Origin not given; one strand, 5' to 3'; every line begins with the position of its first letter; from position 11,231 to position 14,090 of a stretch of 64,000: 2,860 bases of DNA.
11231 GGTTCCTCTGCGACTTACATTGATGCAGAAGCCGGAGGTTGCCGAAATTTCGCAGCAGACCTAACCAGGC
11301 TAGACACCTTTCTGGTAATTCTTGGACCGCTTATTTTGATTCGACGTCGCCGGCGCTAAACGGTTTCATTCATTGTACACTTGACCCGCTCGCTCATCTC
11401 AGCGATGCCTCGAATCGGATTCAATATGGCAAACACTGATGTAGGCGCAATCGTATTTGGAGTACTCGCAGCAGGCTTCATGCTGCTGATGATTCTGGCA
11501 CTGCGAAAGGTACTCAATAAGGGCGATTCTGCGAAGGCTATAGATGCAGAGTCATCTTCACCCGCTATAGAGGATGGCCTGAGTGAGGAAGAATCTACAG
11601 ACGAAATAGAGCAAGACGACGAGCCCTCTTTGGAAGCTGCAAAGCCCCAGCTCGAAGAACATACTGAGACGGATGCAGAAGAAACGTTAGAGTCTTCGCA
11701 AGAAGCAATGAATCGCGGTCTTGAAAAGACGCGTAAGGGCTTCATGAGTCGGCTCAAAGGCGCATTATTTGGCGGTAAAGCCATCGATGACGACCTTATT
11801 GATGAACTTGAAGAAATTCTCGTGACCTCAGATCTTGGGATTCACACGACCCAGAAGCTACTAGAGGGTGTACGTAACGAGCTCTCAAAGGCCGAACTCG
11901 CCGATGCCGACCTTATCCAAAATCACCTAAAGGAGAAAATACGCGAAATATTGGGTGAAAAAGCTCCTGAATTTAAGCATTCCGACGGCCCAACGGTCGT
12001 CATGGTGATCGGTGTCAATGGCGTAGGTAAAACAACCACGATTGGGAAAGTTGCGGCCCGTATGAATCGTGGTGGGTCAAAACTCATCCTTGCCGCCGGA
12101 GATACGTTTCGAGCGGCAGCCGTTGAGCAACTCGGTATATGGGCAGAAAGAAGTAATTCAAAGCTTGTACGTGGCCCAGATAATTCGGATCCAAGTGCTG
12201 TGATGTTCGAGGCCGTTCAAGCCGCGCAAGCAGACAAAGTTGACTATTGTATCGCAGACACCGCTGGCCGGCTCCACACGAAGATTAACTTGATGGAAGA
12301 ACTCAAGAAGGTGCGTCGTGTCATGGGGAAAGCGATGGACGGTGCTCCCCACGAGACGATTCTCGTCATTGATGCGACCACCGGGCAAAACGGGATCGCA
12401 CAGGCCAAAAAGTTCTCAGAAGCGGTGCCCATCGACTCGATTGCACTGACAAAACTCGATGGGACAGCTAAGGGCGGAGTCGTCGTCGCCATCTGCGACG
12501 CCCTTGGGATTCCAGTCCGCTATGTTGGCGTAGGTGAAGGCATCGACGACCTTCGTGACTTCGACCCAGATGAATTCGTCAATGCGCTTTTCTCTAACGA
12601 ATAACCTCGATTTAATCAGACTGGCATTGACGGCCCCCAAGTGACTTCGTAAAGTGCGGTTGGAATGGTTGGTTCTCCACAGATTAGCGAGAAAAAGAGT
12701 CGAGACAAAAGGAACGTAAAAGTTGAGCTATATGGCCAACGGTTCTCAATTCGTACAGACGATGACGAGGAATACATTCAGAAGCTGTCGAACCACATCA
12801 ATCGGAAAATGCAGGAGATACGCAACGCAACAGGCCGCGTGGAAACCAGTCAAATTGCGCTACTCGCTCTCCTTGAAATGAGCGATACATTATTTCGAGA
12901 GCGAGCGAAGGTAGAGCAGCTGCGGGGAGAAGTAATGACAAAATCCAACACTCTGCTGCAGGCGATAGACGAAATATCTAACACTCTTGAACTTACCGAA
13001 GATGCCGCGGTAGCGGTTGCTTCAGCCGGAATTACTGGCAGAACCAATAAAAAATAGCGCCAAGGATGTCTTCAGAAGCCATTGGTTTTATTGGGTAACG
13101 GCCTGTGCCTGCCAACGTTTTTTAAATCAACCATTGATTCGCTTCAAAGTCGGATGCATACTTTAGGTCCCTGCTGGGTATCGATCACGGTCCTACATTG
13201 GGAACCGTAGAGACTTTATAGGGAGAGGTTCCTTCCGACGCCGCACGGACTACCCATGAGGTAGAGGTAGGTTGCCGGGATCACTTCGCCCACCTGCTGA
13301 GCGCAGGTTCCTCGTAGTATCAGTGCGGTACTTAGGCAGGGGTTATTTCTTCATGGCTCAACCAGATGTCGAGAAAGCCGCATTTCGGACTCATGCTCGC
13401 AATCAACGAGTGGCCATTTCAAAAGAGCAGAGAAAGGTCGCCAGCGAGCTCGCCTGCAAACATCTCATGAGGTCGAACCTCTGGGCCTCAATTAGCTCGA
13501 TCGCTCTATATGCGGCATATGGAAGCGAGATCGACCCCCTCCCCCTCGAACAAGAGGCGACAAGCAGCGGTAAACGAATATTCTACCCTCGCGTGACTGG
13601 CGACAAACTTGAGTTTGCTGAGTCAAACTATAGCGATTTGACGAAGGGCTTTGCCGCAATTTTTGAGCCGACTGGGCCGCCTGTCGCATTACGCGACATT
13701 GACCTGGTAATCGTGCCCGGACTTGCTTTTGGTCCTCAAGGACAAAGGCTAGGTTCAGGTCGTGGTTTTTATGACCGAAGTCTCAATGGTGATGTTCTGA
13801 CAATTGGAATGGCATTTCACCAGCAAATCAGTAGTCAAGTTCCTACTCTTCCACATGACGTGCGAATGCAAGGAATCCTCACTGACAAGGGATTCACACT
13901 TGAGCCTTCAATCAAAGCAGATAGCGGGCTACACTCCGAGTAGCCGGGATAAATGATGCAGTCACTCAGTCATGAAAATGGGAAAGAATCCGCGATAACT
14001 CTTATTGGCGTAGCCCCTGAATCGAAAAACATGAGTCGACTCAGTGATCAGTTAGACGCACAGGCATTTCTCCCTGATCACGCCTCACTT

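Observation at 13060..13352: Probable 6S RNA gene in the conserved zapA-ssrS-ygfA context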

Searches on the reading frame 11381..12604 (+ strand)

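Call 10: search_protein_families(library=pfam, proteins=[window:11381-12604:+])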
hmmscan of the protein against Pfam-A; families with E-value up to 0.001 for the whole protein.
window:11381-12604:+ (407 aa): 5 families
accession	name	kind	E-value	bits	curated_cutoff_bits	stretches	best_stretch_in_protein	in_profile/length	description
PF00448.28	SRP54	-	5.1e-72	242.1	22.7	1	204-404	1-195/196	SRP54-type protein, GTPase domain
PF02881.24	SRP54_N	-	3.7e-13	49.9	22.4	1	122-186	2-74/75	SRP54-type protein, helical bundle domain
PF13191.12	AAA_16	-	0.00016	22.6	32.6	1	201-331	21-139/167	AAA ATPase domain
PF13207.12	AAA_17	-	0.0004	21.1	27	1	210-309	1-93/136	AAA domain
PF13604.12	AAA_30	-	0.00061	20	27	0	202-257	16-72/191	AAA domain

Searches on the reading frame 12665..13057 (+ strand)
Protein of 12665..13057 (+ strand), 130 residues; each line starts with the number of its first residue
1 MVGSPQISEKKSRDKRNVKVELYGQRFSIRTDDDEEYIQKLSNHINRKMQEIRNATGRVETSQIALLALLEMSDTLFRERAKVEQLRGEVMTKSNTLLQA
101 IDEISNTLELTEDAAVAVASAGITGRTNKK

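Call 10: search_protein_families(library=pfam, proteins=[window:12665-13057:+])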
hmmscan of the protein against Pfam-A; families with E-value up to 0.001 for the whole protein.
window:12665-13057:+ (130 aa): 1 family
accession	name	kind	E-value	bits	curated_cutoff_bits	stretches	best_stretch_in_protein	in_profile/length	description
PF05164.18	ZapA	-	1.2e-18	67.6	23.8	1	18-97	1-77/88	Cell division protein ZapA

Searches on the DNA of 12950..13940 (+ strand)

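Call 4: search_rna_families(source=window, start=12950, end=13450, threshold=evalue, max_evalue=10, show_alignments=5)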
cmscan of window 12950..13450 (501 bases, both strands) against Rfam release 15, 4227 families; matches with E-value up to 10: 3.
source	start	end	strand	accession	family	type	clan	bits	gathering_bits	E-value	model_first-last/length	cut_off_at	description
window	13168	13343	+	RF00013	6S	Gene;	-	49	46.4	7.3e-09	1-187/187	no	6S / SsrS RNA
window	13047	13144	-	RF01697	Chlorobi-RRM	Cis-reg;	-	14.5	45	4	1-73/73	no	Chlorobi-RRM RNA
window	12982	13078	+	RF00571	SNORD65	Gene; snRNA; snoRNA; CD-box;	CL00057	14.4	41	2.1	1-73/73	no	Small nucleolar RNA SNORD65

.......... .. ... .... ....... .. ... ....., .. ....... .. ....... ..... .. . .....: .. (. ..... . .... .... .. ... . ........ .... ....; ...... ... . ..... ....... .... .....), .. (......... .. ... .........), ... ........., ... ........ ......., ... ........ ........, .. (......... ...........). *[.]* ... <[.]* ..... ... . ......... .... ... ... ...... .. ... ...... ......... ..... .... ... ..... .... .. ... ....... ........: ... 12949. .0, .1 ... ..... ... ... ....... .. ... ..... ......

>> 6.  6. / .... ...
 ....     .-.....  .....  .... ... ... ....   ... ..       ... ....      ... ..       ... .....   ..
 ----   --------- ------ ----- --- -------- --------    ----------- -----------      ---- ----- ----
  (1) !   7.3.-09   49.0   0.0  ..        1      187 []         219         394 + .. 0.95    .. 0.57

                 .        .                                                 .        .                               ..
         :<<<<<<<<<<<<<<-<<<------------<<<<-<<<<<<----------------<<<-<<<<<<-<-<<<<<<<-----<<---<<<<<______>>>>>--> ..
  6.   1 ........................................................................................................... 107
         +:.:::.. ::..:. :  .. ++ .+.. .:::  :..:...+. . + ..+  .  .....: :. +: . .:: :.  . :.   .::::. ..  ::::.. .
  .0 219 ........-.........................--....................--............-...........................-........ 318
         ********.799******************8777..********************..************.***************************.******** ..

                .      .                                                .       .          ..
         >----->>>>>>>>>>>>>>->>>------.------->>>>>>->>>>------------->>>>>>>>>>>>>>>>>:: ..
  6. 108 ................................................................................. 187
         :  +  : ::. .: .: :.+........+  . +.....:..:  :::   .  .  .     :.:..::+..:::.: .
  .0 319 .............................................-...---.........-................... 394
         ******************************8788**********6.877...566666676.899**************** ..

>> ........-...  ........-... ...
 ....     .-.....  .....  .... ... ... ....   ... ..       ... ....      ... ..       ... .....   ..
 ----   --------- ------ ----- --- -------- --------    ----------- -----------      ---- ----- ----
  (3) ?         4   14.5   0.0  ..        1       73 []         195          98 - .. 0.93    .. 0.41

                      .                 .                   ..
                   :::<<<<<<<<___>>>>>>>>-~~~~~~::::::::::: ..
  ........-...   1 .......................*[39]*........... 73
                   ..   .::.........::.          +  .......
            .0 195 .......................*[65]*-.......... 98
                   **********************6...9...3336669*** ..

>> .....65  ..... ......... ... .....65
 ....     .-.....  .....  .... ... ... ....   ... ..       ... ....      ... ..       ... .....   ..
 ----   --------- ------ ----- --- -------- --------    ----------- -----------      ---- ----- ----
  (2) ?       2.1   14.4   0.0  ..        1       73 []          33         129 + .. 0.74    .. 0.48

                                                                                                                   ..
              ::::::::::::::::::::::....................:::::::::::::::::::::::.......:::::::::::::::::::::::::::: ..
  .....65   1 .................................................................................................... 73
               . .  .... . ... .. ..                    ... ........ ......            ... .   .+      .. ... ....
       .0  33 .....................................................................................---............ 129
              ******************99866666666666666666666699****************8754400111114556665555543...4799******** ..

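Call 22: search_rna_families(sources=[L001, L003, L004, L005, L006, L007, L008], threshold=evalue, max_evalue=0.01, show_alignments=0)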
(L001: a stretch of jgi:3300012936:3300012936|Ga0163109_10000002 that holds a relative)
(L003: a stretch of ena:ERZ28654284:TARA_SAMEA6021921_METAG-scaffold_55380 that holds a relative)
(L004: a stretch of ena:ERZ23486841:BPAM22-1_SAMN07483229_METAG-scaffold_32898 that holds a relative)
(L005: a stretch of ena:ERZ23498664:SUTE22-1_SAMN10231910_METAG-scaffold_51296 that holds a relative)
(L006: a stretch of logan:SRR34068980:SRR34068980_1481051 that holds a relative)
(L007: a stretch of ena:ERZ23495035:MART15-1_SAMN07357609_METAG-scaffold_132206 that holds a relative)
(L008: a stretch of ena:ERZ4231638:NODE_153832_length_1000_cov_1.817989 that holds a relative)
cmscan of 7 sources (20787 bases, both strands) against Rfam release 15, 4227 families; matches with E-value up to 0.01: 7.
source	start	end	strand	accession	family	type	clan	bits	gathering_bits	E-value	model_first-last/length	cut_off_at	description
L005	1177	1358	+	RF00013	6S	Gene;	-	56.7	46.4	4.3e-09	1-187/187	no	6S / SsrS RNA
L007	256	438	+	RF00013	6S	Gene;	-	55.3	46.4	9.1e-09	1-187/187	no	6S / SsrS RNA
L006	1051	1230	+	RF00013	6S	Gene;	-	53.2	46.4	2.9e-08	1-187/187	no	6S / SsrS RNA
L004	916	1091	+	RF00013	6S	Gene;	-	46.3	46.4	1.3e-06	1-187/187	no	6S / SsrS RNA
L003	584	759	+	RF00013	6S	Gene;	-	45.4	46.4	2.2e-06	1-187/187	no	6S / SsrS RNA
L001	2817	2992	+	RF00013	6S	Gene;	-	43.5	46.4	6.1e-06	1-187/187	no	6S / SsrS RNA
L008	192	372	+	RF00013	6S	Gene;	-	38.7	46.4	8.2e-05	1-187/187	no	6S / SsrS RNA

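Call 46: search_rna_families(sources=[L036, L038, L039], threshold=evalue, max_evalue=0.01)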
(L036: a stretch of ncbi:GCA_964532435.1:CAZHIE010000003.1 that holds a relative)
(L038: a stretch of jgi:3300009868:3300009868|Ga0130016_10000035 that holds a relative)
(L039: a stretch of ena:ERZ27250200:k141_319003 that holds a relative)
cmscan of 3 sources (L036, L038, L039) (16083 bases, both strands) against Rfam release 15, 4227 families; matches with E-value up to 0.01: 0.
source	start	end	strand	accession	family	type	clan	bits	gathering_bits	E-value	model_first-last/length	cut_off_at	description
